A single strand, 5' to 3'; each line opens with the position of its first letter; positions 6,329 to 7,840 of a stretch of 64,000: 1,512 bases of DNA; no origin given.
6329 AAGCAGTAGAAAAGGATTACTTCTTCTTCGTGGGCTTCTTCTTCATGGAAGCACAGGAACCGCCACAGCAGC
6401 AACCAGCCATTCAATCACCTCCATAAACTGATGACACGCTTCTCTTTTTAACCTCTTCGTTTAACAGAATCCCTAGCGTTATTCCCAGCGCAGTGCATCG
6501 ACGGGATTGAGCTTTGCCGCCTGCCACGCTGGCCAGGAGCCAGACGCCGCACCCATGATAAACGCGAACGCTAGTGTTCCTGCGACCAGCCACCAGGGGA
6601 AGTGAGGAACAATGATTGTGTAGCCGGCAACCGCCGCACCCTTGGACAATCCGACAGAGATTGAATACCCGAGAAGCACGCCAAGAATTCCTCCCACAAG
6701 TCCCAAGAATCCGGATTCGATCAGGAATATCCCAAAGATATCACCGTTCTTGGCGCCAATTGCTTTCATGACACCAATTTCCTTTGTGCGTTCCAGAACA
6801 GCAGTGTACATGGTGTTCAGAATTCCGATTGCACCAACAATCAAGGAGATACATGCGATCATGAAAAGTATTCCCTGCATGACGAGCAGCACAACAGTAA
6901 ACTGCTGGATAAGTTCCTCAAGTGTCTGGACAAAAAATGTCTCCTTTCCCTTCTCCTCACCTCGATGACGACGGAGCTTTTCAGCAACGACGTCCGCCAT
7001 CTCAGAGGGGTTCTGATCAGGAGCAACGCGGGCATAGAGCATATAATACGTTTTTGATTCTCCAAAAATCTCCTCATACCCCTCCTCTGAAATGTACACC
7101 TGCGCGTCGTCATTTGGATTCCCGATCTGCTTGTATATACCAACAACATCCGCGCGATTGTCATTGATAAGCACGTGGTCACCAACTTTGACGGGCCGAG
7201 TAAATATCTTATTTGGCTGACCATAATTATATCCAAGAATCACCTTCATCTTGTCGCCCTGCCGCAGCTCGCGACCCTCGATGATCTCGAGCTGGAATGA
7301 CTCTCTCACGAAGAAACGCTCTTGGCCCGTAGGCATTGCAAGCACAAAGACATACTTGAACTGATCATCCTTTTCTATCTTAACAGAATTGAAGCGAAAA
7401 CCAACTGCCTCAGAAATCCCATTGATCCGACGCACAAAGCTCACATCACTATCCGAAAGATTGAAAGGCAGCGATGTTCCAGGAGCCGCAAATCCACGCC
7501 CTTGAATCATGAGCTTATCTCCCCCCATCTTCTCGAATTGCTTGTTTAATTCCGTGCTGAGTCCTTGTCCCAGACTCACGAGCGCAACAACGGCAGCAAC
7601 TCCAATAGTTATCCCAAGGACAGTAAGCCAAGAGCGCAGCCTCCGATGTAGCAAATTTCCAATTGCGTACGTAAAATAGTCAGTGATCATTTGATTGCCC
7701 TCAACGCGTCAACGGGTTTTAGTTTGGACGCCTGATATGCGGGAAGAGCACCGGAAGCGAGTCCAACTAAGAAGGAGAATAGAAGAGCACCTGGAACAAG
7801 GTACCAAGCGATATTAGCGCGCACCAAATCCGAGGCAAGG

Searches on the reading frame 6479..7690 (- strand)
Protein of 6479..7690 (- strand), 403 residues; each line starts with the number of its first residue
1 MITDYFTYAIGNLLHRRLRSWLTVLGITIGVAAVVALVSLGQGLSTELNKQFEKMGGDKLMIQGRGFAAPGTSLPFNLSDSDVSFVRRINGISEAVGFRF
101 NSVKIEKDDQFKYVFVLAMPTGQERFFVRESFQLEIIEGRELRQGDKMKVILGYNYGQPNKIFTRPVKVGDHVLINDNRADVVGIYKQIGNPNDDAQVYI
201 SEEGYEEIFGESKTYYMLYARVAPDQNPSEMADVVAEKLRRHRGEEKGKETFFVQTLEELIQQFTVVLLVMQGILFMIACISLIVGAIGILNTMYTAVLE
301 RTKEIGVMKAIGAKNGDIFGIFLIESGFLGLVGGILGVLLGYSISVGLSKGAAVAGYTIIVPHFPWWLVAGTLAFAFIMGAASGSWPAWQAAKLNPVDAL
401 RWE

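Call 6: search_protein_families(library=ncbifam, proteins=[window:6479-7690:-], max_evalue=1)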
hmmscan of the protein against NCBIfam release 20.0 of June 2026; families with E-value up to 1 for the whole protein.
window:6479-7690:- (403 aa): 13 families
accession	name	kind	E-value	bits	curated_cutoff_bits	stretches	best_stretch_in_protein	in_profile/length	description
NF007826.0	PRK10535.1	equivalog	8.9e-35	120.1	966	1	9-401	261-646/648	macrolide ABC transporter ATP-binding protein/permease MacB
TIGR03434.1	ADOP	subfamily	1.3e-24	86.3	622.3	1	137-401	127-400/803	ADOP family duplicated permease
TIGR02212.1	lolCE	equivalog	1.1e-18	67.4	362.45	1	18-403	22-411/411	lipoprotein-releasing ABC transporter permease subunit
NF008076.0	PRK10814.1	exception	3e-13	49.6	473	2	279-403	271-399/399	lipoprotein-releasing ABC transporter permease subunit LolC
NF038346.1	FtsX_actino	exception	2.8e-11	43.4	250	1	254-375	162-288/308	permease-like cell division protein FtsX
TIGR00439.2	FtsX_Gneg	equivalog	3.6e-11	42.8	255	1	222-387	123-285/292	permease-like cell division protein FtsX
NF038347.1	FtsX_Gpos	exception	1.5e-10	40.9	225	1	255-384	151-283/296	permease-like cell division protein FtsX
NF008357.0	PRK11146.1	exception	9.8e-08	31.2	439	1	263-349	257-346/414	lipoprotein-releasing ABC transporter permease subunit LolE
TIGR02213.1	lolE_release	exception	7.4e-07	28.4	540.35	1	257-349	248-343/411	lipoprotein-releasing ABC transporter permease subunit LolE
TIGR01185.1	devC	equivalog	6.6e-05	22.1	290.35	1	254-385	237-365/380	ABC transporter permease DevC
TIGR00964.1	secE_bact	equivalog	0.03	14.2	27.55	0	257-288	20-51/57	preprotein translocase subunit SecE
NF004927.0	PRK06286.1-2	equivalog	0.13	12.6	138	1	268-294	3-29/87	putative monovalent cation/H+ antiporter subunit G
NF041854.1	ABC_perm_YbbP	equivalog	0.36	8.6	999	0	258-339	670-751/806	putative ABC transporter permease subunit YbbP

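Call 7: search_protein_families(library=pfam, proteins=[window:6479-7690:-], max_evalue=1)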
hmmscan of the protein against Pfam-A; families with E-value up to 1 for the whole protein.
window:6479-7690:- (403 aa): 2 families
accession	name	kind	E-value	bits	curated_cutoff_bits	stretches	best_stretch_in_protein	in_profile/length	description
PF12704.14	MacB_PCD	-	3.3e-23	83.5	27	1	20-235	1-204/207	MacB-like periplasmic core domain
PF02687.27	FtsX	-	1.7e-20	73.7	25.5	1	277-396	2-120/120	FtsX-like permease C-terminal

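Call 12: find_homologous_proteins(query=window:6479-7690:-)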
Query window:6479-7690:- (403 aa): 5724 proteins with E <= 0.001 among 8000 candidates; the best 120 are listed.
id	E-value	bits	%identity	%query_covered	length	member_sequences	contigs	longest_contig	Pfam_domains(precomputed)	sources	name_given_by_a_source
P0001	1.0e-264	895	100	100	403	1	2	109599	PF02687.28,PF12704.15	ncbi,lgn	-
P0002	2.1e-150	519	59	100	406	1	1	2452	PF02687.28,PF12704.15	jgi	jgi:putative ABC transport system permease protein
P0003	2.5e-127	443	51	99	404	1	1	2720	PF02687.28,PF12704.15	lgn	-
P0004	4.6e-125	436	51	99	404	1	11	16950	PF02687.28,PF12704.15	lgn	-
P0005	3.7e-124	433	50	100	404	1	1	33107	PF02687.28,PF12704.15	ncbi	ncbi:ABC transporter permease [Thermoproteota archaeon]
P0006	2.4e-123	430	48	100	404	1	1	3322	PF02687.28,PF12704.15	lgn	-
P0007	4.9e-123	429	49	100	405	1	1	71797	PF02687.28,PF12704.15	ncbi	ncbi:ABC transporter permease [Nanoarchaeota archaeon]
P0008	2.5e-122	427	49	100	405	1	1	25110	PF02687.28,PF12704.15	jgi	jgi:putative ABC transport system permease protein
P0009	6.0e-122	425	50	100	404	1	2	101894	PF02687.28,PF12704.15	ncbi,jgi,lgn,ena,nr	ncbi:hypothetical protein COV19_07330 [Candidatus Woesearchaeota archaeon CG10_big_fil_rev_8_21_14_0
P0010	9.9e-122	425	48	100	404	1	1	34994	PF02687.28,PF12704.15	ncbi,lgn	ncbi:MAG: ABC transporter permease [Candidatus Nanoarchaeia archaeon]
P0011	1.2e-121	424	49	100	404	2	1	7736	PF02687.28,PF12704.15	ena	-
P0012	3.6e-121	423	49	100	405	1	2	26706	PF02687.28,PF12704.15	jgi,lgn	-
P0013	4.7e-121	422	50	100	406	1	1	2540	PF02687.28,PF12704.15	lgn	-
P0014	5.2e-121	422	49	100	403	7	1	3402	PF02687.28,PF12704.15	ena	-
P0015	2.2e-120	420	49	98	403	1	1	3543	PF02687.28,PF12704.15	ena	-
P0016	3.3e-120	420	46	100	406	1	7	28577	PF02687.28,PF12704.15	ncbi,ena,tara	tara:strand:+ start:3179 stop:4399 length:1221 start_codon:yes stop_codon:yes gene_type:complete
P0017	3.3e-120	420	47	100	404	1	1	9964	PF02687.28,PF12704.15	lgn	-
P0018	5.9e-120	419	48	100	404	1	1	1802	PF02687.28,PF12704.15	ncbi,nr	ncbi:MAG: ABC transporter permease [Candidatus Woesearchaeota archaeon]|nr:ABC transporter permease 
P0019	1.5e-119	418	49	100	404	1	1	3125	PF02687.28,PF12704.15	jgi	-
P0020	3.2e-119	416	48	100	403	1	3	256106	PF02687.28,PF12704.15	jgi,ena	-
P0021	3.7e-119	416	46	100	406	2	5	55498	PF02687.28,PF12704.15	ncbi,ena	-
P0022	4.7e-119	416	47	100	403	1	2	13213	PF02687.28,PF12704.15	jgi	jgi:putative ABC transport system permease protein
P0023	5.7e-119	416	49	100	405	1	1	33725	PF02687.28,PF12704.15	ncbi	-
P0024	7.4e-119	415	49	100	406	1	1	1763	PF02687.28,PF12704.15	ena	-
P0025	8.9e-119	415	50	100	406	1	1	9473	PF02687.28,PF12704.15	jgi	-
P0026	1.2e-118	415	48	99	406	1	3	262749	PF02687.28,PF12704.15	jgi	-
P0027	1.2e-118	415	48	100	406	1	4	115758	PF02687.28,PF12704.15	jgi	-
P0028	1.5e-118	414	49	100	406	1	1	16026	PF02687.28,PF12704.15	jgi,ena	-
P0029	3.5e-118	413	46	100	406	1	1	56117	PF02687.28,PF12704.15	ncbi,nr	ncbi:ABC transporter permease [Candidatus Woesearchaeota archaeon]|nr:ABC transporter permease [Cand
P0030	6.2e-118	412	49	99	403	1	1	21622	PF02687.28,PF12704.15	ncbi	ncbi:MAG: ABC transporter permease [Candidatus Woesearchaeota archaeon]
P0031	9.1e-118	412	48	99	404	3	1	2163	PF02687.28,PF12704.15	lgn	-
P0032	1.8e-117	411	50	100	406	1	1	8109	PF02687.28,PF12704.15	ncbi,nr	ncbi:ABC transporter permease [Candidatus Woesearchaeota archaeon]|nr:ABC transporter permease [Cand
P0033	1.9e-117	411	48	100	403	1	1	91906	PF02687.28,PF12704.15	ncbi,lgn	-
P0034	3.3e-117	410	46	100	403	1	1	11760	PF02687.28,PF12704.15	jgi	jgi:putative ABC transport system permease protein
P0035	3.7e-117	410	48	98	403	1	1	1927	PF02687.28,PF12704.15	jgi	jgi:putative ABC transport system permease protein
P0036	3.8e-117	410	48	99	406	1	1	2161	PF02687.28,PF12704.15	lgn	-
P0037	4.1e-117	409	49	99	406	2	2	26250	PF02687.28,PF12704.15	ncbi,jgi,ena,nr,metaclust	ncbi:hypothetical protein AYK26_07330 [Euryarchaeota archaeon SM23-78]|nr:MAG: hypothetical protein 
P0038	6.1e-117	409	47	100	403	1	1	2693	PF02687.28,PF12704.15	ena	-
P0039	6.1e-117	409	48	100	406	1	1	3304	PF02687.28,PF12704.15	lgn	-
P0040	6.3e-117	409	48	100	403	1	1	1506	PF02687.28,PF12704.15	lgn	-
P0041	6.9e-117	409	47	100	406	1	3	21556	PF02687.28,PF12704.15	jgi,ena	jgi:putative ABC transport system permease protein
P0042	8.2e-117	408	48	100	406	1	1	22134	PF02687.28,PF12704.15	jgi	jgi:putative ABC transport system permease protein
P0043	9.0e-117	408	46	100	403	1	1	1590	PF02687.28,PF12704.15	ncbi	-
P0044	1.3e-116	408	47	99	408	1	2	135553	PF02687.28,PF12704.15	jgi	-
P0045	1.3e-116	408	48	99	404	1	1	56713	PF02687.28,PF12704.15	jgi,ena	-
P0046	1.5e-116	408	50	100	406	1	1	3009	PF02687.28,PF12704.15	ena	-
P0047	1.9e-116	407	50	98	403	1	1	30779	PF02687.28,PF12704.15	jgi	jgi:putative ABC transport system permease protein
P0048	1.9e-116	407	46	99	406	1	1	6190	PF02687.28,PF12704.15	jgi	-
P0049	2.0e-116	407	48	100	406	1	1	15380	PF02687.28,PF12704.15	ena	-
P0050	2.1e-116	407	47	100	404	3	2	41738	PF02687.28,PF12704.15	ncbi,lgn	-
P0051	4.3e-116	406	47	100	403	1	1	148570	PF02687.28,PF12704.15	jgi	jgi:putative ABC transport system permease protein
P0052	4.6e-116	406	48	100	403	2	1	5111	PF02687.28,PF12704.15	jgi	-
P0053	4.7e-116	406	47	100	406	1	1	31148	PF02687.28,PF12704.15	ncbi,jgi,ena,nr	ncbi:MAG: ABC transporter permease [Nanoarchaeota archaeon]|nr:ABC transporter permease [Nanoarchaeo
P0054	4.9e-116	406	48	100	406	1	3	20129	PF02687.28,PF12704.15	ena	-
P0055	7.0e-116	405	48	100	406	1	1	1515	PF02687.28,PF12704.15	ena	-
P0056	7.3e-116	405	47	100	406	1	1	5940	PF02687.28,PF12704.15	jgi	jgi:putative ABC transport system permease protein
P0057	7.8e-116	405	46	100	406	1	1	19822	PF02687.28,PF12704.15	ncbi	-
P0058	9.5e-116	405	48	100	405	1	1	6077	PF02687.28,PF12704.15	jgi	jgi:putative ABC transport system permease protein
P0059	1.1e-115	405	49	100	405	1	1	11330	PF02687.28,PF12704.15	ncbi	ncbi:MAG: ABC transporter permease [archaeon]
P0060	1.2e-115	405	46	100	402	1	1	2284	PF02687.28,PF12704.15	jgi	jgi:putative ABC transport system permease protein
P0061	1.2e-115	405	48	100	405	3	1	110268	PF02687.28,PF12704.15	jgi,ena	jgi:putative ABC transport system permease protein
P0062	1.3e-115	405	47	100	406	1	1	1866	PF02687.28,PF12704.15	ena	-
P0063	1.3e-115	404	48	99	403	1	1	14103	PF02687.28,PF12704.15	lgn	-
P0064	1.4e-115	404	48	98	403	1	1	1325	PF02687.28,PF12704.15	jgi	jgi:putative ABC transport system permease protein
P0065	2.0e-115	404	47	100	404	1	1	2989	PF02687.28,PF12704.15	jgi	jgi:putative ABC transport system permease protein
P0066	2.2e-115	404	46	100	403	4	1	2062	PF02687.28,PF12704.15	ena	-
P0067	2.2e-115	404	47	98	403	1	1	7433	PF02687.28,PF12704.15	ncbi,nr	ncbi:MAG: ABC transporter permease [Nanoarchaeota archaeon]|nr:ABC transporter permease [Nanoarchaeo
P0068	2.7e-115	403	46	100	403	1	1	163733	PF02687.28,PF12704.15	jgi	jgi:putative ABC transport system permease protein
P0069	3.5e-115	403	48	98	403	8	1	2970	PF02687.28,PF12704.15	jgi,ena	-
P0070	4.1e-115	403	47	100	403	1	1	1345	PF02687.28,PF12704.15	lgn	-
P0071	5.3e-115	403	48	100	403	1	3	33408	PF02687.28,PF12704.15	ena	-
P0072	6.1e-115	402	49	98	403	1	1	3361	PF02687.28,PF12704.15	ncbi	-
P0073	6.5e-115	402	49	98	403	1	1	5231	PF02687.28,PF12704.15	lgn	-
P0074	6.9e-115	402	49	100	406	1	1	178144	PF02687.28,PF12704.15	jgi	-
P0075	7.0e-115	402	47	100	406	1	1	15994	PF02687.28,PF12704.15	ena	-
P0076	8.1e-115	402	48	100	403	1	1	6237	PF02687.28,PF12704.15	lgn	-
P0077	8.7e-115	402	48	100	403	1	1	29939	PF02687.28,PF12704.15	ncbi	-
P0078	8.9e-115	402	50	99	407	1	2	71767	PF02687.28,PF12704.15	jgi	-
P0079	1.1e-114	401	47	100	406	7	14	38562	PF02687.28,PF12704.15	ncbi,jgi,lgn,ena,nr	ncbi:MAG TPA: ABC transporter permease [Candidatus Nanoarchaeia archaeon]|nr:ABC transporter permeas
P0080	1.3e-114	401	47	100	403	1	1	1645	PF02687.28,PF12704.15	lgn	-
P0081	1.3e-114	401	47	100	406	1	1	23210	PF02687.28,PF12704.15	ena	-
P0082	1.4e-114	401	49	100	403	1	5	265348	PF02687.28,PF12704.15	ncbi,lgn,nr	ncbi:ABC transporter permease [Candidatus Woesearchaeota archaeon]|nr:ABC transporter permease [Cand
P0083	1.6e-114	401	49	98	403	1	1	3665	PF02687.28,PF12704.15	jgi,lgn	-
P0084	1.6e-114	401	47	100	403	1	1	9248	PF02687.28,PF12704.15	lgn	-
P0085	1.6e-114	401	47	100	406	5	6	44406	PF02687.28,PF12704.15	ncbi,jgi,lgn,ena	-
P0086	1.8e-114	401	48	100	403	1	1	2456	PF02687.28,PF12704.15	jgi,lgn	-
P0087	2.1e-114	401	47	100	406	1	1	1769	PF02687.28,PF12704.15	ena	-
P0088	2.3e-114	400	46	100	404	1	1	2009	PF02687.28,PF12704.15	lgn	-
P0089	2.4e-114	400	48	100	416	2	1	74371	PF02687.28,PF12704.15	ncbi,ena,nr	ncbi:MAG: ABC transporter permease [Nanoarchaeota archaeon]|nr:ABC transporter permease [Nanoarchaeo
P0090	2.5e-114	400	49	100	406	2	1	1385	PF02687.28,PF12704.15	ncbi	-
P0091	2.7e-114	400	47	100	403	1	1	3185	PF02687.28,PF12704.15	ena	-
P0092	2.8e-114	400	45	100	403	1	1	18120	PF02687.28,PF12704.15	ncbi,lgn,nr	ncbi:ABC transporter permease [Candidatus Woesearchaeota archaeon]|nr:ABC transporter permease [Cand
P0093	3.2e-114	400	47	100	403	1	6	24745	PF02687.28,PF12704.15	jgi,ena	-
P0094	3.5e-114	400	46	100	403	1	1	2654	PF02687.28,PF12704.15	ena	-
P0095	3.8e-114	400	46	100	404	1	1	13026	PF02687.28,PF12704.15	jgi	jgi:putative ABC transport system permease protein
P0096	4.0e-114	400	48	100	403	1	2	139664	PF02687.28,PF12704.15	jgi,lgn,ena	jgi:putative ABC transport system permease protein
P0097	4.4e-114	399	48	98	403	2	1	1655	PF02687.28,PF12704.15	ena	-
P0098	4.5e-114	399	46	100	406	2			PF02687.28,PF12704.15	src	-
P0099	4.6e-114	399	45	100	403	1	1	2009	PF02687.28,PF12704.15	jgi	jgi:putative ABC transport system permease protein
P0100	4.6e-114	399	47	100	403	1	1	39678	PF02687.28,PF12704.15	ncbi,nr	ncbi:MAG: ABC transporter permease [Nanoarchaeota archaeon]|nr:ABC transporter permease [Nanoarchaeo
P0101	4.7e-114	399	47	100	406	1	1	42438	PF02687.28,PF12704.15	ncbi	-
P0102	4.8e-114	399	46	100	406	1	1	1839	PF02687.28,PF12704.15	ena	-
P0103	5.3e-114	399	46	99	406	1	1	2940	PF02687.28,PF12704.15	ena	-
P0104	6.1e-114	399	47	100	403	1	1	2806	PF02687.28,PF12704.15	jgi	-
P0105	7.0e-114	399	48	99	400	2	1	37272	PF02687.28,PF12704.15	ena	-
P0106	7.4e-114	399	47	100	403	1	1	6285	PF02687.28,PF12704.15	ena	-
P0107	8.1e-114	399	48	99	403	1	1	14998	PF02687.28,PF12704.15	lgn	-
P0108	8.5e-114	399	46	98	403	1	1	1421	PF02687.28,PF12704.15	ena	-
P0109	9.7e-114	398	47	100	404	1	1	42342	PF02687.28,PF12704.15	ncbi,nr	ncbi:ABC transporter permease [Candidatus Woesearchaeota archaeon]|nr:ABC transporter permease [Cand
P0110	1.0e-113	398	47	100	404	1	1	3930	PF02687.28,PF12704.15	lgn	-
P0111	1.0e-113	398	48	100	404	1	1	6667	PF02687.28,PF12704.15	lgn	-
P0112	1.3e-113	398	48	100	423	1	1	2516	PF02687.28,PF12704.15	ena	-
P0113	1.4e-113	398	48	100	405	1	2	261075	PF02687.28,PF12704.15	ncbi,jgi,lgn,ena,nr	ncbi:ABC transporter permease [Candidatus Woesearchaeota archaeon]|nr:ABC transporter permease [Cand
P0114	1.5e-113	398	47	100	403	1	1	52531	PF02687.28,PF12704.15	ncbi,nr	ncbi:MAG: ABC transporter permease [Nanoarchaeota archaeon]|nr:ABC transporter permease [Nanoarchaeo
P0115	1.5e-113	398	45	99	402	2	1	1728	PF02687.28,PF12704.15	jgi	-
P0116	1.6e-113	398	47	99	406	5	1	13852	PF02687.28,PF12704.15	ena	-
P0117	1.8e-113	397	47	98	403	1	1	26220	PF02687.28,PF12704.15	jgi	jgi:putative ABC transport system permease protein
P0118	1.9e-113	397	47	100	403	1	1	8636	PF02687.28,PF12704.15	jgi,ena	-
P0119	2.0e-113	397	49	99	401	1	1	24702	PF02687.28,PF12704.15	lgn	-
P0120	2.2e-113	397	47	98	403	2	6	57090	PF02687.28,PF12704.15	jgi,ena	-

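Call 14: find_related_loci(query=A1, collection=genome_contigs, flank=6000)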
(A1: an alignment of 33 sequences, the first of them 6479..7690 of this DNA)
Query A1 (403 aa) in genome_contigs; peptide patterns used: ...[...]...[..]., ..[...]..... (x = any residue, [..] = any of these).
600 stretches matched a pattern (row limit reached: there are more); 595 encode a relative of the query (tblastn E <= 1e-3); the best 80 are kept; 80 distinct loci.
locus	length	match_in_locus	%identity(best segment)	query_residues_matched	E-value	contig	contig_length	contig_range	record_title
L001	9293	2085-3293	45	1-403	2e-119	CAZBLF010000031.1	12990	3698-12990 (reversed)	MAG TPA_asm: uncultured Methanosarcinales archaeon isolate binchicken_co48_399 genome assembly, contig: NODE_7809_length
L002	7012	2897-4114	49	1-403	5e-111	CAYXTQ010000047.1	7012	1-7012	MAG TPA_asm: uncultured Methanosarcinales archaeon isolate binchicken_co266_33 genome assembly, contig: NODE_23172_lengt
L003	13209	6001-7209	43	1-403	3e-110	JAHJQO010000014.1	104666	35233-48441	MAG: Nanoarchaeota archaeon isolate OS_PC_MetaG.mb.11 OS_PC_MetaG.mb.11_k141_84195, whole genome shotgun sequence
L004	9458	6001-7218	45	1-403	3e-109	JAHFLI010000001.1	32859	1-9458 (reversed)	MAG: Candidatus Woesearchaeota archaeon isolate nzgw43 NODE_949_length_32860_cov_3.206573, whole genome shotgun sequence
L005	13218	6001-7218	46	1-403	3e-108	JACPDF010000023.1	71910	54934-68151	MAG: Candidatus Woesearchaeota archaeon isolate NC_groundwater_302_Ag_B-0.1um_38_13 S7_GD2017_3_B1_scaffold_175, whole g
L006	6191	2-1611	42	1-403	4e-108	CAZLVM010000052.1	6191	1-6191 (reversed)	MAG TPA_asm: uncultured Methanosarcinales archaeon isolate binchicken_co171_24 genome assembly, contig: NODE_4700_length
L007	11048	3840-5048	47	1-403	1e-107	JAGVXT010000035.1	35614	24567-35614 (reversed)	Candidatus Woesearchaeota archaeon isolate RIFCSPLOWO2_01_FULL_38_40 rifcsplowo2_01_scaffold_5799, whole genome shotgun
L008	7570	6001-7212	45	1-403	1e-107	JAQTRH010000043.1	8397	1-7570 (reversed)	MAG: Candidatus Nanoarchaeia archaeon isolate STB_159 NODE_23386_length_8397_cov_2.898065_Sandtown_B, whole genome shotg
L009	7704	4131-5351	46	1-403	3e-107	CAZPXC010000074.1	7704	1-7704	MAG TPA_asm: uncultured Methanosarcinales archaeon isolate binchicken_co151_549 genome assembly, contig: NODE_15674_leng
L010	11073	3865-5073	44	1-403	6e-107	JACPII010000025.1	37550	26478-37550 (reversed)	MAG: Candidatus Woesearchaeota archaeon isolate NC_groundwater_436_Ag_B-0.1um_47_15 GD18-4_B1_scaffold_143841, whole gen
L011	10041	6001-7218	46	1-403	2e-111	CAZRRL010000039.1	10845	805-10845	MAG TPA_asm: uncultured Methanosarcinales archaeon isolate binchicken_co251_826 genome assembly, contig: NODE_8546_lengt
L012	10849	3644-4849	46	1-403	2e-103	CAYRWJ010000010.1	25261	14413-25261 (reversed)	MAG TPA_asm: uncultured Methanosarcinales archaeon isolate SRP104257_co1_379 genome assembly, contig: NODE_951_length_25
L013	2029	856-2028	44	1-390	4e-107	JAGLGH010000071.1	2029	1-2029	MAG: Nanoarchaeota archaeon isolate RS_10_27 ROV157_10.bin.27.fa_71, whole genome shotgun sequence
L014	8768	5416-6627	43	2-403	2e-100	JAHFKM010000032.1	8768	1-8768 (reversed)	MAG: archaeon isolate nzgw41 NODE_13391_length_8769_cov_3.066605, whole genome shotgun sequence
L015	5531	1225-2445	44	1-403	7e-100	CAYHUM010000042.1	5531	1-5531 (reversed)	MAG TPA_asm: Candidatus Woesearchaeota archaeon isolate ERP119705_co17_177 genome assembly, contig: NODE_26248_length_55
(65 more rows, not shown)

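Call 17: find_encoding_contigs(protein=P0001, flank=3000, max_places=4)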
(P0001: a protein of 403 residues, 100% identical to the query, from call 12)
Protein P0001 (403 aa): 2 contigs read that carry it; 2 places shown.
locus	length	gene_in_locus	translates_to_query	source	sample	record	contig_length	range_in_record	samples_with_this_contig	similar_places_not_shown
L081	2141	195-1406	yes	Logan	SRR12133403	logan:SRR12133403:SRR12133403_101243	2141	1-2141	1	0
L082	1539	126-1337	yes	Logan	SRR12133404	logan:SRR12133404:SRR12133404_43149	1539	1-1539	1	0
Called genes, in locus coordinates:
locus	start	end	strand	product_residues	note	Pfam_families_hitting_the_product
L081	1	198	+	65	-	?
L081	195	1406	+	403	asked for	PF12704:MacB_PCD, PF02687:FtsX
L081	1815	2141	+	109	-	?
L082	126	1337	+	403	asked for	PF12704:MacB_PCD, PF02687:FtsX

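Call 18: find_encoding_contigs(protein=P0002, flank=3000, max_places=4)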
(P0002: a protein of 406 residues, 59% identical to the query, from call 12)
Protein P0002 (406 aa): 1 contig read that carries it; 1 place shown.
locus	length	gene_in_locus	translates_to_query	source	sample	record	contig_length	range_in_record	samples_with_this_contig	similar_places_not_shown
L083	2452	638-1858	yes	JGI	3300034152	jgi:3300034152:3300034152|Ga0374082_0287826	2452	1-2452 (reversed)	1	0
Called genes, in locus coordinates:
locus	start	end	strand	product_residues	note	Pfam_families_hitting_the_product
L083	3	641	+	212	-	?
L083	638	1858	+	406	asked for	PF12704:MacB_PCD, PF02687:FtsX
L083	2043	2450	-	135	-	?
